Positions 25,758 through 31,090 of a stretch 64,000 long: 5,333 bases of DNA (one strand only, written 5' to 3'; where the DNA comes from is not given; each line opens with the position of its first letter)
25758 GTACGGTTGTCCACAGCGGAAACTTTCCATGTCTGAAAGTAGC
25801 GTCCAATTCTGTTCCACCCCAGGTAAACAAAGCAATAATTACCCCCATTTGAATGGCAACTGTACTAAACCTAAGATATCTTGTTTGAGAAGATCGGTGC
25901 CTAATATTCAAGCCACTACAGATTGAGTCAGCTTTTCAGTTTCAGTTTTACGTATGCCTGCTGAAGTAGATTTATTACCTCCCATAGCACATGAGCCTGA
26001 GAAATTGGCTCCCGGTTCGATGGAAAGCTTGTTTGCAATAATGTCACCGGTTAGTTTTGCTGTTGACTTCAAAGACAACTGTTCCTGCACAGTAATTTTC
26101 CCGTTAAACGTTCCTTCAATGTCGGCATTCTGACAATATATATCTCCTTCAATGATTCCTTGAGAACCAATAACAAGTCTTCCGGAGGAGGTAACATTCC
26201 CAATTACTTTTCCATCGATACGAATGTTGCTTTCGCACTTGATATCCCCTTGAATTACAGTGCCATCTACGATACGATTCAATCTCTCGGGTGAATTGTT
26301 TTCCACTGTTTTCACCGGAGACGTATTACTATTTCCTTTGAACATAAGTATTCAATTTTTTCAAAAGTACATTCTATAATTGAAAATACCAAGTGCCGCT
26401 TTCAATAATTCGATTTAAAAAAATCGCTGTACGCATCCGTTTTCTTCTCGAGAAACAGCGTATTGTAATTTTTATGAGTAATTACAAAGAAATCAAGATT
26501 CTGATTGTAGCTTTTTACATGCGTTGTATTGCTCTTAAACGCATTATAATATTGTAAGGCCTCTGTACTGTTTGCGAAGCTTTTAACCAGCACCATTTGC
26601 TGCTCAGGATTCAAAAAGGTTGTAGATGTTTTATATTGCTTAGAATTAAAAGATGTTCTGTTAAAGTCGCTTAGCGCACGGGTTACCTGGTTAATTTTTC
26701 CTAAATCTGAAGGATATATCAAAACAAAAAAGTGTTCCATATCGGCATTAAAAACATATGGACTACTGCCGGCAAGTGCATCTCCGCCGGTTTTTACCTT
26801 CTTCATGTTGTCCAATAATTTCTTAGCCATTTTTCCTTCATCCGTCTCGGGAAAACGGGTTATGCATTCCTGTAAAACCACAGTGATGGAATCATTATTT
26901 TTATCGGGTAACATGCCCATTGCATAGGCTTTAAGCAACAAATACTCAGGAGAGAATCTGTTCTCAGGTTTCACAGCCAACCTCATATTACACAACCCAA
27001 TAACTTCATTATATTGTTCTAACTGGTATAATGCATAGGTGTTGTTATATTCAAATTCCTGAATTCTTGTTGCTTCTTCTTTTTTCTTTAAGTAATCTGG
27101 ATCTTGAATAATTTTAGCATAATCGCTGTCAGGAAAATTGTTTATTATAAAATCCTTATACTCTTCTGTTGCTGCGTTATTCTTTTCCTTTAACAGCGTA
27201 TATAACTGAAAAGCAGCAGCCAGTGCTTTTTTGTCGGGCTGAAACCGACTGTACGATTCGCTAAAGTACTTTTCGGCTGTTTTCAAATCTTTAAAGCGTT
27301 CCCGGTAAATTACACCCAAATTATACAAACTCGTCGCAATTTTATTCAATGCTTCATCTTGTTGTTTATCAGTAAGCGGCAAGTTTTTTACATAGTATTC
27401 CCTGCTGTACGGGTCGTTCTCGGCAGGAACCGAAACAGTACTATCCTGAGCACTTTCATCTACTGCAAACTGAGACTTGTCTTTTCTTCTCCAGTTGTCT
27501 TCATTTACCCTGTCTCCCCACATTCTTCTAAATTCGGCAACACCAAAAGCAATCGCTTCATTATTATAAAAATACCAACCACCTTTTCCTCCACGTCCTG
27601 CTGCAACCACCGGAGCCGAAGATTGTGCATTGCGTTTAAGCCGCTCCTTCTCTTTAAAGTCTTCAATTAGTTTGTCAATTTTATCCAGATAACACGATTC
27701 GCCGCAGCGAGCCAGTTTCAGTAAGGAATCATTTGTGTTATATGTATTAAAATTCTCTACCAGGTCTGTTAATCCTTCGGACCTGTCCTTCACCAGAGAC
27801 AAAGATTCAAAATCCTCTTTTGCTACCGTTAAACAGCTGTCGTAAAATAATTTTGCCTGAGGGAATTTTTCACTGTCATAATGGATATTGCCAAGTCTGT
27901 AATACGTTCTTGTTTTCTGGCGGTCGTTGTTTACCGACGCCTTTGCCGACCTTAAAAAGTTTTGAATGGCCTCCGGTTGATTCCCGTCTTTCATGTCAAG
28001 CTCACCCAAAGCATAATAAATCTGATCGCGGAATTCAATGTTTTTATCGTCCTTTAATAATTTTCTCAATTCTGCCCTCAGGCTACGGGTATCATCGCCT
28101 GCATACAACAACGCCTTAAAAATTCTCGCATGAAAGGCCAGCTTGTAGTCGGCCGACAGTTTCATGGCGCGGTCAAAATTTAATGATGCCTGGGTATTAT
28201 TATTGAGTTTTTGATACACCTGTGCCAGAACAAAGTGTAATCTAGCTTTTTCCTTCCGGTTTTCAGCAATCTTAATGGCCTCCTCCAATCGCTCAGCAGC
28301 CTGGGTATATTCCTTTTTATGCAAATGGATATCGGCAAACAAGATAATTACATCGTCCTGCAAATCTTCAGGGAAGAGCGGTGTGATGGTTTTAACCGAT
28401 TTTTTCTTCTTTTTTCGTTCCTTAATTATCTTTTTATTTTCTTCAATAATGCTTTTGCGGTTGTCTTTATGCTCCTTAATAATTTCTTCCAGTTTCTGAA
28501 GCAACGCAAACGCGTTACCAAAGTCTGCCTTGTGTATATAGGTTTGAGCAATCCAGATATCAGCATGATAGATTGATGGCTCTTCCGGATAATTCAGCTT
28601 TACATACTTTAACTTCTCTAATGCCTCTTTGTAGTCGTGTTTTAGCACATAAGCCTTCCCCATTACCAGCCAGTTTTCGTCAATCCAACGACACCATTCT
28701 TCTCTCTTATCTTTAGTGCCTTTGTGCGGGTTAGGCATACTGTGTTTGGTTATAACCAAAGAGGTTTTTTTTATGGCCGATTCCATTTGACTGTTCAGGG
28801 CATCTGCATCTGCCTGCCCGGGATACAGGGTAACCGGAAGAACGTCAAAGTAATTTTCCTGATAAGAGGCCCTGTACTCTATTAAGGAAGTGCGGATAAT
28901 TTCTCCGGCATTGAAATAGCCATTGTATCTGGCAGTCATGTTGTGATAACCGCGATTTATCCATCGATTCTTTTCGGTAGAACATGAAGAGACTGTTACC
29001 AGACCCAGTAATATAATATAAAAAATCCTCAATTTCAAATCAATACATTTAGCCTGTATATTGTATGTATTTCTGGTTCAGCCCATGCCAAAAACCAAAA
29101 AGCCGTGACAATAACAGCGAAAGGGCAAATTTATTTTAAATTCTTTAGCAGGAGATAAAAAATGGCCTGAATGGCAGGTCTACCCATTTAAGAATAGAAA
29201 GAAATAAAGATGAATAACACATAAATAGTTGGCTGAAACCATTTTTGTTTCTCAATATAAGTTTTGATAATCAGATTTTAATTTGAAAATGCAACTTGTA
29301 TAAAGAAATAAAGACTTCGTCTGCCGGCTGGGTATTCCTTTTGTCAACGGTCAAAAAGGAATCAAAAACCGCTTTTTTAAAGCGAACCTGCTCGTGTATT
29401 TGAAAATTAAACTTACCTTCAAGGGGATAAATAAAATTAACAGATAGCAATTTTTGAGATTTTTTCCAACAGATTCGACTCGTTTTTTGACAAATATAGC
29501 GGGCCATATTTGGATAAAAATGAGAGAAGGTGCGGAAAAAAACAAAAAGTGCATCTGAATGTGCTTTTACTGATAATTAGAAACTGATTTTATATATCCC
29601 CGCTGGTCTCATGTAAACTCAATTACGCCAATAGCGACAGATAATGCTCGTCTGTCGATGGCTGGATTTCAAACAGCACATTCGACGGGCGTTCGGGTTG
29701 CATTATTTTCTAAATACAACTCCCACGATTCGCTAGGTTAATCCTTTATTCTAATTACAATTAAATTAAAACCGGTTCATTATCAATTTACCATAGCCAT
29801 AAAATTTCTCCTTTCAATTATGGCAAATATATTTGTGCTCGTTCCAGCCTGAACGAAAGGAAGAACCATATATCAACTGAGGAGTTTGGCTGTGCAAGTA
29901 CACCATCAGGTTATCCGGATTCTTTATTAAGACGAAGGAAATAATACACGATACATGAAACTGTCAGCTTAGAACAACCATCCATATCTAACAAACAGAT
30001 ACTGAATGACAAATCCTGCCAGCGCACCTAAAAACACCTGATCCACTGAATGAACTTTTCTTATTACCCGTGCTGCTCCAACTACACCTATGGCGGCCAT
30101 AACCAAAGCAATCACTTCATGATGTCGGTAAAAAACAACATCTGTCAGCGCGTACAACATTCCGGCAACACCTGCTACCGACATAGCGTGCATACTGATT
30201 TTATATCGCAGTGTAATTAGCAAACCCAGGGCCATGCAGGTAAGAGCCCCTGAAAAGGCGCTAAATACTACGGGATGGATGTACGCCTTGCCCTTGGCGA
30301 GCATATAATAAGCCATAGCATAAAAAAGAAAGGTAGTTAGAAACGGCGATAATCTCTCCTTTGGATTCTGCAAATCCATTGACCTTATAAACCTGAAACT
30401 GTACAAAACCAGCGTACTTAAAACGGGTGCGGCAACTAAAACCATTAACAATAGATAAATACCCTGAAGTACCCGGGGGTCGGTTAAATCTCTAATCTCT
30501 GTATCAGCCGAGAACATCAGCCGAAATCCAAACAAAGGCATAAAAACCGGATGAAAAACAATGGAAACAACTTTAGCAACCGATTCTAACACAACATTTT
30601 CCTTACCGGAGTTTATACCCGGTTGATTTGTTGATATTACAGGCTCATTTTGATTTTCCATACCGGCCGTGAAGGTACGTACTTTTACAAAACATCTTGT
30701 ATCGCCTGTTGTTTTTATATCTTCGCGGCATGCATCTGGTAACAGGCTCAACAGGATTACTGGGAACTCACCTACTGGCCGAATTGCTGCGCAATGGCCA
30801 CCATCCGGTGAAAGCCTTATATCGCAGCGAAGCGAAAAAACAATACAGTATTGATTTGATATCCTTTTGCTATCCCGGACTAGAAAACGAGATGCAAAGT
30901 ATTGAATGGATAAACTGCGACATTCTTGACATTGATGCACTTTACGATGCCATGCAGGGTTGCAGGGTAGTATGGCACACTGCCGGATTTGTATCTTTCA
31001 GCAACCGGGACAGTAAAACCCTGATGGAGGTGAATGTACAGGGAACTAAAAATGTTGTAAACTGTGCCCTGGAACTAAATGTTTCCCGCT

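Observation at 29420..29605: Rod-like ~185-nt palindromic element (copy A) in the 930-bp gene-free gap upstream of porW/sprE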

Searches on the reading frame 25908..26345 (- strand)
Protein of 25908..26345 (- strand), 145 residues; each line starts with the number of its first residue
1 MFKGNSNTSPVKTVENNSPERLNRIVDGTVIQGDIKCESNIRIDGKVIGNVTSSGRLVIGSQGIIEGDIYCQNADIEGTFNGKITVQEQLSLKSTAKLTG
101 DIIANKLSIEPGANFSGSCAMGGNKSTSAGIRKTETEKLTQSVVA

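Call 11: search_protein_families(library=pfam, proteins=[window:25908-26345:-])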
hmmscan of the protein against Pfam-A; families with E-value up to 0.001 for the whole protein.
window:25908-26345:- (145 aa): 1 family
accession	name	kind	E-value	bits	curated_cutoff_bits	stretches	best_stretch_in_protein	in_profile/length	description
PF04519.19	Bactofilin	-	4.3e-30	104.3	27.9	1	25-119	3-97/98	Polymer-forming cytoskeletal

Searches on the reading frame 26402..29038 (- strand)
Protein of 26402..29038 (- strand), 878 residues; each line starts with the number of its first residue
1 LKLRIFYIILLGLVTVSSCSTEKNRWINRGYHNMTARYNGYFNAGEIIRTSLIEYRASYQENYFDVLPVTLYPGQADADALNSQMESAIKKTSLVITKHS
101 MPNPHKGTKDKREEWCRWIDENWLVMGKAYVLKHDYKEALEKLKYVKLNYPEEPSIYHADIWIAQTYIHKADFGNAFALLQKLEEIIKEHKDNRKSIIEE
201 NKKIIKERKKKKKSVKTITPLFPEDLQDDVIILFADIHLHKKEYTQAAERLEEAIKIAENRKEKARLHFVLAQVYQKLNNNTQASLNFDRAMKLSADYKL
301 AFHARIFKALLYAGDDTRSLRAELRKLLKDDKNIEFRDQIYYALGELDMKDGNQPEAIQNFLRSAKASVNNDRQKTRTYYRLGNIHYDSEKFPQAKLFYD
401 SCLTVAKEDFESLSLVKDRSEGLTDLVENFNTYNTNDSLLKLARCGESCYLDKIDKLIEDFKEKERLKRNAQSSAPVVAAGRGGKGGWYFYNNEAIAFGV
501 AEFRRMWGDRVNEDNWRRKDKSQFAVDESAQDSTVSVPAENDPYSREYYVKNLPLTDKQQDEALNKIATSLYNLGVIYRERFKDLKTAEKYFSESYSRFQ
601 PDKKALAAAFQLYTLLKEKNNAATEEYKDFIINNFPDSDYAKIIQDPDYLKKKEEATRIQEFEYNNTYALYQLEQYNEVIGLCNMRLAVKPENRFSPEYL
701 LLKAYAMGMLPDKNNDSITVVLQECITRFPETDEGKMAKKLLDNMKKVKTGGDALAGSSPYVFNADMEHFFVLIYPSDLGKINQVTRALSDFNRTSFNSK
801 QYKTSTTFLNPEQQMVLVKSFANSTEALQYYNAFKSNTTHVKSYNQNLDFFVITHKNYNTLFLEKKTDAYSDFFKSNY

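Call 11: search_protein_families(library=pfam, proteins=[window:26402-29038:-])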
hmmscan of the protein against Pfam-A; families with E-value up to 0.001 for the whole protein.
window:26402-29038:- (878 aa): 8 families
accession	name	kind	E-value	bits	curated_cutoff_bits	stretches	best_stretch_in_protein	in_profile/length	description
PF13424.12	TPR_12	-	8.7e-18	64.7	30.1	1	234-294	9-74/77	Tetratricopeptide repeat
PF13181.12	TPR_8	-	1.7e-11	43.7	25.7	0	265-297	1-33/34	Tetratricopeptide repeat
PF07719.23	TPR_2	-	2.7e-11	43.1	27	0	378-406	3-31/34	Tetratricopeptide repeat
PF00515.34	TPR_1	-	1.5e-06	28.2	27.8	0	377-406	2-31/34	Tetratricopeptide repeat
PF10516.15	SHNi-TPR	-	6e-06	26.1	21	0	340-363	3-26/38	SHNi-TPR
PF13374.12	TPR_10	-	4.5e-05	23.7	27.5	0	378-408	4-34/42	Tetratricopeptide repeat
PF23914.1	TPR_CcmH_CycH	-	0.00044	20.6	42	0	342-416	54-127/158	Cytochrome c-type biogenesis protein H TPR domain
PF13432.12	TPR_16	-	0.00065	20.5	32.7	0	236-284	5-50/65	Tetratricopeptide repeat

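Call 16: find_homologous_proteins(query=window:26402-29038:-, max_evalue=1e-30)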
Query window:26402-29038:- (878 aa): 498 proteins with E <= 1e-30 among 8000 candidates; the best 120 are listed.
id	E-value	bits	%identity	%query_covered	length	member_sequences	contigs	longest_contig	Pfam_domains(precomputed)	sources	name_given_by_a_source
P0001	0.0e+0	1850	97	96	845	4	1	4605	PF00515.35,PF13424.13,PF13432.13,PF13181.13,PF07719.24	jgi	jgi:tetratricopeptide (TPR) repeat protein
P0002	0.0e+0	1205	61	100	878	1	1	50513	PF13424.13,PF13176.13,PF13432.13,PF13428.13,PF13181.13,PF07719.24,PF13174.13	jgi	jgi:tetratricopeptide (TPR) repeat protein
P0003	0.0e+0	1133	59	96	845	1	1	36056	PF00515.35,PF13424.13,PF13432.13,PF13428.13,PF13181.13,PF07719.24,PF13174.13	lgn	-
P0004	1.6e-276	938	50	99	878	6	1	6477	PF25063.1,PF09976.16,PF13424.13,PF13432.13,PF13181.13,PF07719.24,PF13174.13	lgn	-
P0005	3.9e-220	751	42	99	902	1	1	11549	PF09976.16,PF13424.13,PF13181.13,PF07719.24,PF13174.13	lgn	-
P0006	5.0e-199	681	40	98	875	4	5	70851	PF00515.35,PF13424.13,PF13432.13,PF13428.13,PF13181.13,PF07719.24,PF13174.13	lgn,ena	-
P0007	1.5e-195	670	39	98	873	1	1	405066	PF00515.35,PF12895.14,PF13424.13,PF13432.13,PF13428.13,PF13181.13,PF07719.24,PF13174.13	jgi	-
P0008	1.0e-194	667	39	100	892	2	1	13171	PF14559.13,PF00515.35,PF13424.13,PF13432.13,PF13428.13,PF13181.13,PF07719.24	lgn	-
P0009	1.1e-190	654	38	99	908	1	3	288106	PF14559.13,PF13424.13,PF13432.13,PF13428.13,PF13181.13,PF07719.24,PF13174.13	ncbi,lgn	-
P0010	1.0e-189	651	38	100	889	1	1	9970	PF13424.13,PF13432.13,PF13428.13,PF13181.13,PF07719.24,PF13174.13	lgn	-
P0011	1.4e-189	650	37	100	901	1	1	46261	PF14559.13,PF13432.13,PF13181.13,PF07719.24,PF13174.13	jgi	-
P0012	8.6e-187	641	39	100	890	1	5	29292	PF14559.13,PF09976.16,PF00515.35,PF13424.13,PF13428.13,PF13181.13,PF07719.24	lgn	-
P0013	1.2e-185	637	55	60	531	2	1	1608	PF13424.13,PF13181.13,PF13174.13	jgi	jgi:hypothetical protein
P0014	5.1e-184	632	39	100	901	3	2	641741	PF07721.21,PF14559.13,PF09976.16,PF13424.13,PF28559.1,PF13428.13,PF13181.13,PF07719.24,PF13174.13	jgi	jgi:tetratricopeptide (TPR) repeat protein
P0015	7.1e-183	628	38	96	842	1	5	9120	PF14559.13,PF13181.13,PF13174.13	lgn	-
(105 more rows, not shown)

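Call 17: find_encoding_contigs(protein=P0001, flank=10000)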
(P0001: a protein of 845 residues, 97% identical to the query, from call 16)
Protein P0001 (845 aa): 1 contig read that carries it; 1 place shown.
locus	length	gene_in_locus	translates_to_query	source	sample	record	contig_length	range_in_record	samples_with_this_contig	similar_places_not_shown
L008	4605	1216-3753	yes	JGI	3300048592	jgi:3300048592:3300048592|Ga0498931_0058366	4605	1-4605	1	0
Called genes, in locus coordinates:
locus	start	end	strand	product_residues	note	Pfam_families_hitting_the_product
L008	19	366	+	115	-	PF01569:PAP2 (faint)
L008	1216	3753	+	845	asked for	PF00515:TPR_1 (faint), PF07719:TPR_2 (faint), PF13181:TPR_8 (faint), PF13424:TPR_12 (faint), PF13432:TPR_16 (faint)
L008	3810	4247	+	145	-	PF04519:Bactofilin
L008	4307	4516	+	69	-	PF09527:ATPase_gene1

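Call 18: find_encoding_contigs(protein=P0002, flank=10000)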
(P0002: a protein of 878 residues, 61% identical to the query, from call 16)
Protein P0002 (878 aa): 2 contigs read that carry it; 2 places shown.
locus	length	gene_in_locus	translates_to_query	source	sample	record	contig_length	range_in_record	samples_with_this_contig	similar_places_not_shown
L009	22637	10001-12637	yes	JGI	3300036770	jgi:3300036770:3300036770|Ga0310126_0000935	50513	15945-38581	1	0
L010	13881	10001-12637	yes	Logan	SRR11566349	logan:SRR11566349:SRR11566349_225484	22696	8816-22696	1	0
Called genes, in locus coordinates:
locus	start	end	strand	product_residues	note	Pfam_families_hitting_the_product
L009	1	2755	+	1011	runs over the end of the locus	PF18962:Por_Secre_tail (faint), PF00932:LTD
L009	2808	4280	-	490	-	-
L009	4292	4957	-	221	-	-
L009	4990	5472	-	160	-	-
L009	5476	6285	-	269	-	-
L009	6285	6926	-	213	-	-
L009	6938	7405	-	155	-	PF14109:GldH_lipo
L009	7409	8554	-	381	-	PF04468:PSP1, PF28472:PSP1_3rd, PF28473:YaaT_C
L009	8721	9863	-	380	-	PF13177:DNA_pol3_delta2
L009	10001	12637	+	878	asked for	PF07719:TPR_2 (faint), PF13174:TPR_6 (faint), PF13176:TPR_7 (faint), PF13181:TPR_8 (faint), PF13424:TPR_12 (faint), PF13428:TPR_14 (faint), PF13432:TPR_16 (faint)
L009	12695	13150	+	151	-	PF04519:Bactofilin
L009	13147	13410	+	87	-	PF09527:ATPase_gene1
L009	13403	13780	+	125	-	-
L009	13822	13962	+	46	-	-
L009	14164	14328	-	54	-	-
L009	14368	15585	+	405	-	PF28541:DUF8433, PF00119:ATP-synt_A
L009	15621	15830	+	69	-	PF00137:ATP-synt_C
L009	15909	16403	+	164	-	PF00430:ATP-synt_B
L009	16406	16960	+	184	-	PF00213:OSCP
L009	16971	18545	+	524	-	PF02874:ATP-synt_ab_N, PF00006:ATP-synt_ab, PF00306:ATP-synt_ab_C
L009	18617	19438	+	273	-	PF00231:ATP-synt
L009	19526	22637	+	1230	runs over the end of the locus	PF00672:HAMP (weak), PF00512:HisKA, PF02518:HATPase_c, PF14501:HATPase_c_5 (weak)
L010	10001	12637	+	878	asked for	PF07719:TPR_2 (faint), PF13174:TPR_6 (faint), PF13176:TPR_7 (faint), PF13181:TPR_8 (faint), PF13424:TPR_12 (faint), PF13428:TPR_14 (faint), PF13432:TPR_16 (faint)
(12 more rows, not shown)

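Call 19: find_encoding_contigs(protein=P0003, flank=10000)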
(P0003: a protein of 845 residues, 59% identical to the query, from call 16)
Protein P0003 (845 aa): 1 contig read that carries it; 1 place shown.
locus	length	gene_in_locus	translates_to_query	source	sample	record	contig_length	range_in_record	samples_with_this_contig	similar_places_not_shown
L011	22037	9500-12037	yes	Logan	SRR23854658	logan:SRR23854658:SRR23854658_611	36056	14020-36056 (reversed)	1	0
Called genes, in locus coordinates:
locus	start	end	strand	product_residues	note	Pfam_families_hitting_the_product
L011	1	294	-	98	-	?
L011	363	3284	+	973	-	PF07494:Reg_prop (faint), PF08450:SGL (faint), PF06580:His_kinase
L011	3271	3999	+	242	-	PF00072:Response_reg, PF04397:LytTR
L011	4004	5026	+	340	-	PF08240:ADH_N, PF00107:ADH_zinc_N, PF13602:ADH_zinc_N_2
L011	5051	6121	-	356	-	-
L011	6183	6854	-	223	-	PF14371:DUF4412 (weak)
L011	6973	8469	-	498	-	PF03321:GH3, PF23571:GH3_M, PF23572:GH3_C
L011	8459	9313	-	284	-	PF01551:Peptidase_M23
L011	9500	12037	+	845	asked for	PF13174:TPR_6 (faint), PF00515:TPR_1 (faint), PF07719:TPR_2 (faint), PF13181:TPR_8 (faint), PF13424:TPR_12 (faint), PF13428:TPR_14 (faint), PF13432:TPR_16 (faint)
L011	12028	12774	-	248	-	PF00535:Glycos_transf_2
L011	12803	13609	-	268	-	PF02558:ApbA (weak), PF03807:F420_oxidored, PF14748:P5CR_dimer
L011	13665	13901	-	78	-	-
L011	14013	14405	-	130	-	-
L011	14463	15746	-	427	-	PF00579:tRNA-synt_1b, PF22421:SYY_C-terminal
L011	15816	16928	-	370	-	PF00316:FBPase, PF18913:FBPase_C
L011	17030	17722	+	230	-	-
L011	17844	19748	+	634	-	PF16655:PhoD_N, PF09423:PhoD, PF18962:Por_Secre_tail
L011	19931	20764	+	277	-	PF00512:HisKA, PF13581:HATPase_c_2 (weak), PF02518:HATPase_c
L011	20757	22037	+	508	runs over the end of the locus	PF01676:Metalloenzyme, PF06415:iPGM_N, PF00884:Sulfatase (faint), PF01663:Phosphodiest (weak)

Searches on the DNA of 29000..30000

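Call 14: search_rna_families(source=window, start=29000, end=30000, threshold=evalue, max_evalue=10)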
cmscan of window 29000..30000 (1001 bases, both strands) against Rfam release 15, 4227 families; matches with E-value up to 10: 9.
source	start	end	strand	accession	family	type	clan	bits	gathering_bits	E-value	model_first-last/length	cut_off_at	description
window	29563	29618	+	RF00321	snoZ247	Gene; snRNA; snoRNA; CD-box;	-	19.9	38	0.4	1-139/139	no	Small nucleolar RNA Z247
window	29327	29440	-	RF01873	PISRT1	Gene; lncRNA;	-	19.5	70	8.6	1-107/107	no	Polled intersex syndrome regulated transcript 1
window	29370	29520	-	RF03532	SQ2397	Cis-reg;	-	18.7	100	1.2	1-243/243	no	Cis-regulator of HTH transcription factor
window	29239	29342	-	RF02527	SSRC38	Gene; sRNA;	-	16.2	80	4.3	1-166/166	no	Streptococcus sRNA SSRC38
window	29795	29825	+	RF00462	IRES_APC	Cis-reg; IRES;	-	15.9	50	5.4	1-53/53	no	APC internal ribosome entry site (IRES)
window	29449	29550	+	RF00972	mir-651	Gene; miRNA;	-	15.6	106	8.1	1-86/86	no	mir-651 microRNA precursor family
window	29435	29562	-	RF04097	MIR2630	Gene; miRNA;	-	15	144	3.8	1-229/229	no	MIR2630 microRNA precursor family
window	29259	29358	+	RF00447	IRES_Kv1_4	Cis-reg; IRES;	-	11.7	100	6.6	1-259/259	no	Voltage-gated potassium-channel Kv1.4 IRES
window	29299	29355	-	RF02350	psRNA6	Gene; sRNA;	-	9.6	60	5.8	1-333/333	no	Nitrosomonas sRNA psRNA6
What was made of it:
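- On 6S RNA or another trans-acting sRNA: At E<=10, region 29000-30000 gives only noise such as eukaryotic snoRNA and miRNA models, with no 6S family (call 14).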

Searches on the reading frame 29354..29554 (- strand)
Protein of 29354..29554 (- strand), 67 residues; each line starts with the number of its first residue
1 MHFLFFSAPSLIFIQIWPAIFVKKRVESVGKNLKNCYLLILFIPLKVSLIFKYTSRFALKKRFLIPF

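Call 32: find_homologous_proteins(query=A3, max_evalue=10)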
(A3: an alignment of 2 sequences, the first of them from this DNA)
Query A3 (2 sequences) (67 aa, profile of the alignment): 1 proteins with E <= 10 among 3 candidates.
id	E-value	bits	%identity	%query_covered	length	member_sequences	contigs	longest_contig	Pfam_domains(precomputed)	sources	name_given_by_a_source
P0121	6.6e-35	137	100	100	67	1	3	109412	-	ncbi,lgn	-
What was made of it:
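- Checked: A public annotation calls a 67-aa ORF across the element (P0121; call 32).
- Tried and rejected: Only the window's own ORF was found (P0121; call 32).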

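Call 33: find_encoding_contigs(protein=P0121, flank=10000, max_places=10)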
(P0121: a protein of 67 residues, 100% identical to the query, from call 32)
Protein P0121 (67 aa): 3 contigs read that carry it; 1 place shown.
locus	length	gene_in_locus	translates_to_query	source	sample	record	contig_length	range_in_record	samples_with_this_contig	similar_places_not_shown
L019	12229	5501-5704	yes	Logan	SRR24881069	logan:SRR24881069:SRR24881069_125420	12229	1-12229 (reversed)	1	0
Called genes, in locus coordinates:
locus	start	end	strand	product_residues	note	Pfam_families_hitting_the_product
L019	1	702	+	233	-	?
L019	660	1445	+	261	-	PF23441:SDR, PF00106:adh_short, PF01370:Epimerase, PF08659:KR, PF13460:NAD_binding_10 (weak), PF13561:adh_short_C2, PF16363:GDP_Man_Dehyd (faint)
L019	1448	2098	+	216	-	PF14681:UPRTase, PF00156:Pribosyltran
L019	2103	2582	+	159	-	PF06695:Sm_multidrug_ex (weak)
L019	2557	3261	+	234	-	PF00702:Hydrolase, PF13419:HAD_2, PF13242:Hydrolase_like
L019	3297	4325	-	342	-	PF01073:3Beta_HSD, PF01370:Epimerase, PF02719:Polysacc_synt_2, PF04321:RmlD_sub_bind (weak), PF07993:NAD_binding_4, PF08659:KR, PF13460:NAD_binding_10, PF16363:GDP_Man_Dehyd, +1 more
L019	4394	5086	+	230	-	PF01569:PAP2 (faint)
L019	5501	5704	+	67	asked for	-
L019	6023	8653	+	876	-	PF00515:TPR_1 (faint), PF07719:TPR_2 (faint), PF10516:SHNi-TPR (faint), PF13181:TPR_8 (faint), PF13424:TPR_12 (weak)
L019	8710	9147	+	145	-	PF04519:Bactofilin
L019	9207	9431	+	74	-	PF09527:ATPase_gene1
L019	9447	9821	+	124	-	-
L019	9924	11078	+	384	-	-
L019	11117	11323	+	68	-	PF00137:ATP-synt_C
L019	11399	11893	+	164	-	PF00430:ATP-synt_B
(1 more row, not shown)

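Call 34: list_cluster_members(proteins=[P0121])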
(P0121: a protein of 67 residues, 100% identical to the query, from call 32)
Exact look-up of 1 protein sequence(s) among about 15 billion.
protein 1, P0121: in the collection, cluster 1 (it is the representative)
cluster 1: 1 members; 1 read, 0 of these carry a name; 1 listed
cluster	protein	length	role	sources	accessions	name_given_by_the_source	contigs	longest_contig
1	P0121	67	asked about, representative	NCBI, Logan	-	-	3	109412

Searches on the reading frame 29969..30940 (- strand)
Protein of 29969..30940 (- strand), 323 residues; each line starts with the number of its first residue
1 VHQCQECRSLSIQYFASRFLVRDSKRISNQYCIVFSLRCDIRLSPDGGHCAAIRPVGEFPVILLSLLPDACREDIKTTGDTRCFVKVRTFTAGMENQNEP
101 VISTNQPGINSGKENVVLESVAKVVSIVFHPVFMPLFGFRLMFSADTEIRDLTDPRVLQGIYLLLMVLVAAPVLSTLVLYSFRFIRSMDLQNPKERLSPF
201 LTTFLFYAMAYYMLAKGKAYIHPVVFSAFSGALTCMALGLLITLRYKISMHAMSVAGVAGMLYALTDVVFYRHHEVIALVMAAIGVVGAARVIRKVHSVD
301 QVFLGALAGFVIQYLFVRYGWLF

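Call 11: search_protein_families(library=pfam, proteins=[window:29969-30940:-])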
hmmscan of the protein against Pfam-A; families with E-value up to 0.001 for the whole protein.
window:29969-30940:- (323 aa): 1 family
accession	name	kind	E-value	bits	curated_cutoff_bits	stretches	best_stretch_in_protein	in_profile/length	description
PF01569.27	PAP2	-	8e-05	22.8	27.2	1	249-320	53-125/130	PAP2 superfamily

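Call 13: find_encoding_contigs(protein=window:29969-30940:-, flank=10000, max_places=10)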
Protein window:29969-30940:- (323 aa): no gene with exactly this product is on record in the collection.
